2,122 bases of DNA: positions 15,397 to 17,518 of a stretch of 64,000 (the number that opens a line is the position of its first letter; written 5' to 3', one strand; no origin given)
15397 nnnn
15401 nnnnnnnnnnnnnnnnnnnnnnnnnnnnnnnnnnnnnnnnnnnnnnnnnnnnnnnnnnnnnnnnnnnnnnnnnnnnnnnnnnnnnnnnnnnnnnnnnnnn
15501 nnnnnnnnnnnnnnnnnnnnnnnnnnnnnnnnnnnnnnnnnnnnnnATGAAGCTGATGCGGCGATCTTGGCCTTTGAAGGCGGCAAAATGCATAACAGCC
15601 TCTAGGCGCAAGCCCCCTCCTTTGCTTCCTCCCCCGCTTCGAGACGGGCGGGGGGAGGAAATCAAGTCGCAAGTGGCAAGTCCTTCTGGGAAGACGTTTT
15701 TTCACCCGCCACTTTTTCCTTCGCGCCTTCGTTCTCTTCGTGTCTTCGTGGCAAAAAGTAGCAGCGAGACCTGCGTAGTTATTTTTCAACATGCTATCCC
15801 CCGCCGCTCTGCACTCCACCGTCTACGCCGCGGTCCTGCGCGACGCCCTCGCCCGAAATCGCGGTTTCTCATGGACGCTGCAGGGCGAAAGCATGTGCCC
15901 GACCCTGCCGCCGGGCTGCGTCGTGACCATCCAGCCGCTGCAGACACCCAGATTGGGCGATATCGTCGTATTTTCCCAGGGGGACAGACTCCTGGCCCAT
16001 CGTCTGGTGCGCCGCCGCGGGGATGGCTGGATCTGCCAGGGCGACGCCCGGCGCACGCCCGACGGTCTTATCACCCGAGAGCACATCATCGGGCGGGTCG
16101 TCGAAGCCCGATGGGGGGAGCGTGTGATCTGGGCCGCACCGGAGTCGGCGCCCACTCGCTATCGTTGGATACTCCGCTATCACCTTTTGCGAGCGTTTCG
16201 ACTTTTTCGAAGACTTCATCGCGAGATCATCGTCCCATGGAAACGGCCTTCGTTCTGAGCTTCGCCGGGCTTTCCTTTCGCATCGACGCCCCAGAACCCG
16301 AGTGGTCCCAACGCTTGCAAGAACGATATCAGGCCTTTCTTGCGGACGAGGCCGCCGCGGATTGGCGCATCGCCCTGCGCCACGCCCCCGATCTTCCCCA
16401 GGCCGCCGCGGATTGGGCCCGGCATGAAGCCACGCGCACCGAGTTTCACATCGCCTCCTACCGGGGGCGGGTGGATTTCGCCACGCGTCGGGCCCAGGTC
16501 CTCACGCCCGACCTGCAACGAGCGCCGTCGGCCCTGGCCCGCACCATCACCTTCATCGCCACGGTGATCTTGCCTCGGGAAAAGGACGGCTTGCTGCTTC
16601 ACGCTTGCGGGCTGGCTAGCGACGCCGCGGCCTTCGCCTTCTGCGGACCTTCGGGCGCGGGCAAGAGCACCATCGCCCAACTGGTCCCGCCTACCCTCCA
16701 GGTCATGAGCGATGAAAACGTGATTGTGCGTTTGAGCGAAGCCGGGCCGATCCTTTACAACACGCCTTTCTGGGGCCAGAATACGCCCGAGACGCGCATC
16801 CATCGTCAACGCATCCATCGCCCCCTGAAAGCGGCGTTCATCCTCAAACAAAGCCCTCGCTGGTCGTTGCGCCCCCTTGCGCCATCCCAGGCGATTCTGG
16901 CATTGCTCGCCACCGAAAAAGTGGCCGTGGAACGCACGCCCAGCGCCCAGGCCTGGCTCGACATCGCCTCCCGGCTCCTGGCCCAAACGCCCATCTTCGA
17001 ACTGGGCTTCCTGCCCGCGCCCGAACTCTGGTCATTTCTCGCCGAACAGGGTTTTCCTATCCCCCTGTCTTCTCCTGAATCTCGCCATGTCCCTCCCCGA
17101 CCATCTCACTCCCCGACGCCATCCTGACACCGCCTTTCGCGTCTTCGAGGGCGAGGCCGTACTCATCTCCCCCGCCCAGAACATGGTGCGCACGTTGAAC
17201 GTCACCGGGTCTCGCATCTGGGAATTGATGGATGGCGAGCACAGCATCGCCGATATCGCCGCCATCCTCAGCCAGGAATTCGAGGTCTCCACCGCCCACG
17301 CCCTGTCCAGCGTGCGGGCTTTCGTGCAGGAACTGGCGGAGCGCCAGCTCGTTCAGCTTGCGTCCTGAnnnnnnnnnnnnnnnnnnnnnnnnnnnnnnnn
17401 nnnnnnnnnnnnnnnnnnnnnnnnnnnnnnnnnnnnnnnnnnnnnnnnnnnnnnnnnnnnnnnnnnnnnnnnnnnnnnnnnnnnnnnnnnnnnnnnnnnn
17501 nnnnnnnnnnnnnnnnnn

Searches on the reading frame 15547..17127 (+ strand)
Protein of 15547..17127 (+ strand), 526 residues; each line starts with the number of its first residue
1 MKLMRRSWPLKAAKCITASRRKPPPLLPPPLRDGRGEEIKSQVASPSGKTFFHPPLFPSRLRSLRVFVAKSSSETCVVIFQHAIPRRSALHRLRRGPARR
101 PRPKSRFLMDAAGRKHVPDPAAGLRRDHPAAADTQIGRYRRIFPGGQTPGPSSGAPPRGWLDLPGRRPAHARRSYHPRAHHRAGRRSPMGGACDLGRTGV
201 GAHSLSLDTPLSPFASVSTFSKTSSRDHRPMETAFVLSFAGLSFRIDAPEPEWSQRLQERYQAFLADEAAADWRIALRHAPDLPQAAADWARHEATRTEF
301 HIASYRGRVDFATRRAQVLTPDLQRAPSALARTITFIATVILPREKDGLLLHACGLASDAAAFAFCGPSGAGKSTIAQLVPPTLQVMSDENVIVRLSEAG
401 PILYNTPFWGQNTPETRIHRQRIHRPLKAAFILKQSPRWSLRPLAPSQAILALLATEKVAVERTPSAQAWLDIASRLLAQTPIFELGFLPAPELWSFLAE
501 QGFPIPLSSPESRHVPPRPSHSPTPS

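Call 7: search_protein_families(library=pfam, proteins=[window:15547-17127:+], max_evalue=0.01)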
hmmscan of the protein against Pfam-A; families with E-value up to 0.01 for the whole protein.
window:15547-17127:+ (526 aa): 1 family
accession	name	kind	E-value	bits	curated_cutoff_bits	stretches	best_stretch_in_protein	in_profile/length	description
PF13671.12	AAA_33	-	0.0023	18.7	27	0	364-398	3-39/143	AAA domain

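Call 8: search_protein_families(library=ncbifam, proteins=[window:15547-17127:+], max_evalue=0.01)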
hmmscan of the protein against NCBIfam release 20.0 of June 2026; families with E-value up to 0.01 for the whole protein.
window:15547-17127:+ (526 aa): 4 families
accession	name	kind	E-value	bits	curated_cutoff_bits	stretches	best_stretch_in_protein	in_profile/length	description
TIGR04355.1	HprK_rel_B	hypoth_equivalog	3.7e-07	29.6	200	1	346-404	142-201/351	HprK-related kinase B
TIGR04352.1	HprK_rel_A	equivalog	9e-07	28.3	200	1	299-398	49-147/280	HprK-related kinase A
TIGR04249.1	SCM_chp_ScmC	equivalog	1.6e-06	27.7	125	1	344-450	121-230/292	SynChlorMet cassette protein ScmC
NF006746.0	PRK09270.1-5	subfamily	0.0011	18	250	0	363-389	24-50/210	nucleoside/nucleotide kinase family protein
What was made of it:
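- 16237..17127 (+): HprK-related / ScmC-like P-loop protein, 296 aa, with Walker A motif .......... An optional member of the cassette. Weak NCBIfam matches to HprK_rel_A, HprK_rel_B and ScmC (call 8).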

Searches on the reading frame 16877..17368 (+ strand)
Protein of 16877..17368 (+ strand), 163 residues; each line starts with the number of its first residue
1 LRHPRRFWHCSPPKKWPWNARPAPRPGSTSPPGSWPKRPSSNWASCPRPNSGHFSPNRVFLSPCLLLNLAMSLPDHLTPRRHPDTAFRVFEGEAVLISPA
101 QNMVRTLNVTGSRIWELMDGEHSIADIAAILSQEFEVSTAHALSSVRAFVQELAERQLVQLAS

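Call 7: search_protein_families(library=pfam, proteins=[window:16877-17368:+], max_evalue=0.01)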
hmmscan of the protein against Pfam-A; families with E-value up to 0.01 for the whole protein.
window:16877-17368:+ (163 aa): 1 family
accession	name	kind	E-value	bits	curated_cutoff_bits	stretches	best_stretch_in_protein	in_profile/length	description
PF05402.18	PqqD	-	1.1e-17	64.6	23.4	1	93-159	1-67/67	Coenzyme PQQ synthesis protein D (PqqD)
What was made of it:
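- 17087..17368 (+): Stand-alone PqqD-family peptide chaperone (RRE), 93 aa. Pfam PqqD 1.1e-17 (call 7).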

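Call 8: search_protein_families(library=ncbifam, proteins=[window:16877-17368:+], max_evalue=0.01)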
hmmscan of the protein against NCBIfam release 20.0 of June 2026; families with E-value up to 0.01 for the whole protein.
window:16877-17368:+ (163 aa): 6 families
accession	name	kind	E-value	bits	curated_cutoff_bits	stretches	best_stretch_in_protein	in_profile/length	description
NF033536.1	lasso_PqqD_Bac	exception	7.6e-10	38.8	80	1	91-160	18-87/88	lasso peptide biosynthesis PqqD family chaperone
TIGR04248.1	SCM_PqqD_rel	equivalog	8.2e-10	38.8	100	1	90-159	12-81/84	SynChlorMet cassette protein ScmD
TIGR04302.1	geo_PqqD_fam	equivalog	4.1e-08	33.6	100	1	94-159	38-100/102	GeoRSP system PqqD family peptide chaperone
TIGR03859.1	PQQ_PqqD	equivalog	5.4e-08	32.6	46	1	95-159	19-80/81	pyrroloquinoline quinone biosynthesis peptide chaperone PqqD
NF033530.1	lasso_PqqD_Strm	exception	1.3e-05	25.3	70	1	92-159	11-78/78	lasso peptide biosynthesis PqqD family chaperone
NF002535.0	PRK02079.1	equivalog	0.00099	18.9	101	1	101-157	33-87/92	pyrroloquinoline quinone biosynthesis peptide chaperone PqqD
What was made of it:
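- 17087..17368 (+): Weak matches to the lasso PqqD and ScmD models (call 8).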
